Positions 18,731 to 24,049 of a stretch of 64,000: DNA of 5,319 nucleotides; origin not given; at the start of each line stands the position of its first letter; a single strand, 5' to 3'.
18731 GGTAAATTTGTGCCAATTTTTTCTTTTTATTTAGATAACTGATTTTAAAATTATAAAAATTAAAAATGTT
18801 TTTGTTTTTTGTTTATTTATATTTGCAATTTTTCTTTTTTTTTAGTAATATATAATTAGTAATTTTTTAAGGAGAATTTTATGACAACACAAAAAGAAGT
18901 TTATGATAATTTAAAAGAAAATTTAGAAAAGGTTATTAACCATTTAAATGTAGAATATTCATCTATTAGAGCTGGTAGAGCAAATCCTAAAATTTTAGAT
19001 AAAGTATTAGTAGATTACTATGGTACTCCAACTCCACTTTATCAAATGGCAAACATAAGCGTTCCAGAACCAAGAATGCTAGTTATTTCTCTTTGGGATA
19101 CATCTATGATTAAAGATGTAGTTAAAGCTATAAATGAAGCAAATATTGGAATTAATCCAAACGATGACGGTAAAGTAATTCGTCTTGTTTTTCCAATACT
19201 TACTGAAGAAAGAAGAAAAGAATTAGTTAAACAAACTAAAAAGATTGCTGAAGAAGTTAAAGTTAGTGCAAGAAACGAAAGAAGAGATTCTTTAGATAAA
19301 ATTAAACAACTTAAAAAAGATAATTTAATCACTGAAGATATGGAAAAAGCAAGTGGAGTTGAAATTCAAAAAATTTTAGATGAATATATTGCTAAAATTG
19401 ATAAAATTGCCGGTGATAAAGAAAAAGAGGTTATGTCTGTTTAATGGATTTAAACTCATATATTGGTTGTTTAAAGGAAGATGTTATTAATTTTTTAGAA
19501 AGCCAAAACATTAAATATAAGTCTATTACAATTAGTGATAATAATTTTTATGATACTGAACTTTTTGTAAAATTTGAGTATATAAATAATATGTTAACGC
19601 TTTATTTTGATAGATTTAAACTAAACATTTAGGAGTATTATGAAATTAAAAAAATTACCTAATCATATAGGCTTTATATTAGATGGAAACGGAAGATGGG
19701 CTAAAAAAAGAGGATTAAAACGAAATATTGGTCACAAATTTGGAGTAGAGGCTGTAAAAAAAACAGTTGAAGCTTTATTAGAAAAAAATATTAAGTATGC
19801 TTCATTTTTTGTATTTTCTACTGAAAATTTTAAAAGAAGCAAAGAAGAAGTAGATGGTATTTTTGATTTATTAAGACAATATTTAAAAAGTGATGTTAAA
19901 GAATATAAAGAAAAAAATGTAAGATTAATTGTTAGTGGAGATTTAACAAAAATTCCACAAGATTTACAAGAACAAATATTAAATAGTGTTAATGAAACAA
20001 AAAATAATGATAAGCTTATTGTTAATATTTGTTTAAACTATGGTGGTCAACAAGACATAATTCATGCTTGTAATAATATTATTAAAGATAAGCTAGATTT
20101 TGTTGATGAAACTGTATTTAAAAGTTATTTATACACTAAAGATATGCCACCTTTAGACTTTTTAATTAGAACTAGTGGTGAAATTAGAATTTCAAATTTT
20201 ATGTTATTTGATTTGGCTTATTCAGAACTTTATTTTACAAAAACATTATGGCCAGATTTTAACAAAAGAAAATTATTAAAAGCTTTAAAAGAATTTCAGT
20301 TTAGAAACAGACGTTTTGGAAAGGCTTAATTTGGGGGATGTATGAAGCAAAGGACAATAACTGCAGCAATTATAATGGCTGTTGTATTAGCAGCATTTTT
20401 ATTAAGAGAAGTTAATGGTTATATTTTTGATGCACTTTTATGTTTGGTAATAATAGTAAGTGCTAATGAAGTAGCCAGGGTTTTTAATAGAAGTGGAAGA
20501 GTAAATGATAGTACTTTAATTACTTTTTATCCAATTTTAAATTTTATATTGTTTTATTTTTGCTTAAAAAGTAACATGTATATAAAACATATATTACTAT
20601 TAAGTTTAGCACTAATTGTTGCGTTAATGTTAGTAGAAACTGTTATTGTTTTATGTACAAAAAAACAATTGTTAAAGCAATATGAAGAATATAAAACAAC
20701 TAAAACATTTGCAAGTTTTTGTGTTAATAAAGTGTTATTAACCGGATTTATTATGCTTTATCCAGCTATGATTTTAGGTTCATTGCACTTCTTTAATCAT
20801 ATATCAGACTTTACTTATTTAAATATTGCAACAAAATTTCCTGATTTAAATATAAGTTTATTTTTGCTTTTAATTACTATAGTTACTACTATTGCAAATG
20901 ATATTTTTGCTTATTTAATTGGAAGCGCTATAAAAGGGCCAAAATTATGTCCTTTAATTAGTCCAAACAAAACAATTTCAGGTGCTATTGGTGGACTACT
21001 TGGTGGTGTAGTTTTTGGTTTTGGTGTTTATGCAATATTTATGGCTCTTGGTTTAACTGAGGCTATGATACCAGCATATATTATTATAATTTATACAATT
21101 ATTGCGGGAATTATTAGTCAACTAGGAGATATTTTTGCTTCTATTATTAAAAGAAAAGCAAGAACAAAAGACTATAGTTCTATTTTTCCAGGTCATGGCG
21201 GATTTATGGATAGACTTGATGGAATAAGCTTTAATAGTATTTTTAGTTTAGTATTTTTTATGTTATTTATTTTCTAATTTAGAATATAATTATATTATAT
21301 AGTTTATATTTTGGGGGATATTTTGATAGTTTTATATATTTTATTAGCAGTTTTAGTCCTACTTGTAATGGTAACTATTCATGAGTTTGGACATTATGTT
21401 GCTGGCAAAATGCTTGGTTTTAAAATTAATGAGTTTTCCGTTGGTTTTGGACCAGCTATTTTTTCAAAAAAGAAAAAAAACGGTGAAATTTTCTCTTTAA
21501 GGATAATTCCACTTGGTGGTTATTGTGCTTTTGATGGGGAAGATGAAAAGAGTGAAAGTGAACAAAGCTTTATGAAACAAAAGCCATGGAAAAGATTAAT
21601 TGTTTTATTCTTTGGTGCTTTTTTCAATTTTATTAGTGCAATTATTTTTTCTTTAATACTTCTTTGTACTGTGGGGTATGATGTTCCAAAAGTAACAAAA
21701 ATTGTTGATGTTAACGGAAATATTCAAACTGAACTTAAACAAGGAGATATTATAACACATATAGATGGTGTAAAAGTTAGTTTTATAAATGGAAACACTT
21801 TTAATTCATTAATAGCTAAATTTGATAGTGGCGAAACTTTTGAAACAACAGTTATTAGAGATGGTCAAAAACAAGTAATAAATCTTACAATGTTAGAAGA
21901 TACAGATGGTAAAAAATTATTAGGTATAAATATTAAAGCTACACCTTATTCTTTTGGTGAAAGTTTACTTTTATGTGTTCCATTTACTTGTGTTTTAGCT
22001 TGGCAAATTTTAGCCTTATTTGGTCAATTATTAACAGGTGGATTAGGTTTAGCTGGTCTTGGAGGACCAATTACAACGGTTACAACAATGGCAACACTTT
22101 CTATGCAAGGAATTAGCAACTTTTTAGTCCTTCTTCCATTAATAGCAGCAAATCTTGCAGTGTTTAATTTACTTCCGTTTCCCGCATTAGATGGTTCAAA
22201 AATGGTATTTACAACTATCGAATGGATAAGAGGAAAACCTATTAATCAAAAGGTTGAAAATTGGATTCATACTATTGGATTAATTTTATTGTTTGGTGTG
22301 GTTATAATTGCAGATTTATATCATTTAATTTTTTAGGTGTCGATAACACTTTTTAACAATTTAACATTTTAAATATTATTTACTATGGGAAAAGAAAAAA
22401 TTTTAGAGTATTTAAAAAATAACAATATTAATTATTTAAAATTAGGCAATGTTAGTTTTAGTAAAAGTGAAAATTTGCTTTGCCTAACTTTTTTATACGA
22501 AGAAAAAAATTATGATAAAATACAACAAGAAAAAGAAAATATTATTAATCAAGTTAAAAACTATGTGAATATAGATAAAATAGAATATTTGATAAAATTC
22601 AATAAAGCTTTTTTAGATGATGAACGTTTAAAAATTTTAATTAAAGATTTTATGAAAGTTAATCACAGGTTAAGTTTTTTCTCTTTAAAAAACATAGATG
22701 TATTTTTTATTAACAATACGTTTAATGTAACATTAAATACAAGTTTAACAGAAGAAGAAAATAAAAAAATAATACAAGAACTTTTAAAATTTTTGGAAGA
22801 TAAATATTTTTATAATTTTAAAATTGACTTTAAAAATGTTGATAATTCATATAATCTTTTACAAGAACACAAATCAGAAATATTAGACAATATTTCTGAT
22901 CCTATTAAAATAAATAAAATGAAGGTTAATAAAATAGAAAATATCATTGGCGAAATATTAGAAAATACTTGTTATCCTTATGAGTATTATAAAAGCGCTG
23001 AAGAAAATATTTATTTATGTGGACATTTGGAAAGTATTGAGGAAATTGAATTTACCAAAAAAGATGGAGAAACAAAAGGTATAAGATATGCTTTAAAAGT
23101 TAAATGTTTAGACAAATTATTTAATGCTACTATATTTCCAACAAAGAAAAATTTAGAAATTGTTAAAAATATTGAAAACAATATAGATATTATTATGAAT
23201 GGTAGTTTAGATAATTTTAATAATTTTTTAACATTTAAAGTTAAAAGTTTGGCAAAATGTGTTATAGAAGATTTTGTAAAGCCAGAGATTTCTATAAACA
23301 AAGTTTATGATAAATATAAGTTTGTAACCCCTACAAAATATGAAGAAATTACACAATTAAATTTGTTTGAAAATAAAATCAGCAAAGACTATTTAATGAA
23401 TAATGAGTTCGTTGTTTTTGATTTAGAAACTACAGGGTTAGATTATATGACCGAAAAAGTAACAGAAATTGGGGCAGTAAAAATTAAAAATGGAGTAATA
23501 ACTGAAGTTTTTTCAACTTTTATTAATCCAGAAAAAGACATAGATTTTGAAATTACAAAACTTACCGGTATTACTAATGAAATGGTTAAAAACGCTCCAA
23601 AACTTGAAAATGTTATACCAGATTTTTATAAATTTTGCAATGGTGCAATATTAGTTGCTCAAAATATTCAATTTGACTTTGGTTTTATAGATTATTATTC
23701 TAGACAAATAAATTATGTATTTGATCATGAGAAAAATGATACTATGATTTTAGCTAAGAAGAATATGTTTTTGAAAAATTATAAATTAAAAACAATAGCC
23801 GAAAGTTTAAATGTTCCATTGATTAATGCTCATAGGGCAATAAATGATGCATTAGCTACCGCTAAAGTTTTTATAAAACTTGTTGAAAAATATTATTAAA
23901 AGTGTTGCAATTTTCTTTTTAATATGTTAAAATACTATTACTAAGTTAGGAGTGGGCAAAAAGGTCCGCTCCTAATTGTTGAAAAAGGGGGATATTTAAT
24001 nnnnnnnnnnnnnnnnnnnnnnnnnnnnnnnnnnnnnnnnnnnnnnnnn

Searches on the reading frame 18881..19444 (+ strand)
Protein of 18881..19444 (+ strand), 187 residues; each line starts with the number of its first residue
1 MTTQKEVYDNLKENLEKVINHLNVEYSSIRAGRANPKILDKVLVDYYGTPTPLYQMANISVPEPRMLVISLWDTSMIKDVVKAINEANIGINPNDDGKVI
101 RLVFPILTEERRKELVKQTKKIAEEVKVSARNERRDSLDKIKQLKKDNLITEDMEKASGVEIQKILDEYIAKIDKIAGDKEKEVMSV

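Call 62: search_protein_families(library=pfam, proteins=[window:18881-19444:+])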
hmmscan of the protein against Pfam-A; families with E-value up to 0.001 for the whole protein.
window:18881-19444:+ (187 aa): 1 family
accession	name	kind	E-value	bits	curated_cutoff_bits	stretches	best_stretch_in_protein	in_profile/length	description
PF01765.24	RRF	-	4.3e-63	212.5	29.7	1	24-185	3-164/164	Ribosome recycling factor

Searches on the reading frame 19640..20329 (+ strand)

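Call 62: search_protein_families(library=pfam, proteins=[window:19640-20329:+])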
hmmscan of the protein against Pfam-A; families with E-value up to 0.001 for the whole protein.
window:19640-20329:+ (229 aa): 1 family
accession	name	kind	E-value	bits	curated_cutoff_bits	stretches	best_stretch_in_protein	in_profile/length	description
PF01255.24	Prenyltransf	-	1.2e-80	270.7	27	1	13-227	1-219/219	Putative undecaprenyl diphosphate synthase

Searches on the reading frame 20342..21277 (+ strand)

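Call 59: search_protein_families(library=pfam, proteins=[window:20342-21277:+])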
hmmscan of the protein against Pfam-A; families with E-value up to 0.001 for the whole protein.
window:20342-21277:+ (311 aa): 1 family
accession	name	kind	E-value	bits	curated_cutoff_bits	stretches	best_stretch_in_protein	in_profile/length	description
PF01148.25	CTP_transf_1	-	2.9e-44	152.3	24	1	2-308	1-263/264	Cytidylyltransferase family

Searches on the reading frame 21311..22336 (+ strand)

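Call 62: search_protein_families(library=pfam, proteins=[window:21311-22336:+])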
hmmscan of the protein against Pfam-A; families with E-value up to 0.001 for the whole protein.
window:21311-22336:+ (341 aa): 2 families
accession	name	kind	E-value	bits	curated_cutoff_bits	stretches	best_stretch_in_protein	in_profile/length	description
PF02163.28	Peptidase_M50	-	9.2e-57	192.3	27.2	1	13-329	2-220/221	Peptidase family M50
PF13180.12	PDZ_2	-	2.2e-06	28.3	27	1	127-192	15-78/80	PDZ domain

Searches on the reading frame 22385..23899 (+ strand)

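Call 62: search_protein_families(library=pfam, proteins=[window:22385-23899:+])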
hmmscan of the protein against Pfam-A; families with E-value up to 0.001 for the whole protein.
window:22385-23899:+ (504 aa): 1 family
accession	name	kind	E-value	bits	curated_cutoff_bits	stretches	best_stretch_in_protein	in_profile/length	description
PF00929.31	RNase_T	-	2.1e-38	132.9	24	1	343-496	1-164/164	Exonuclease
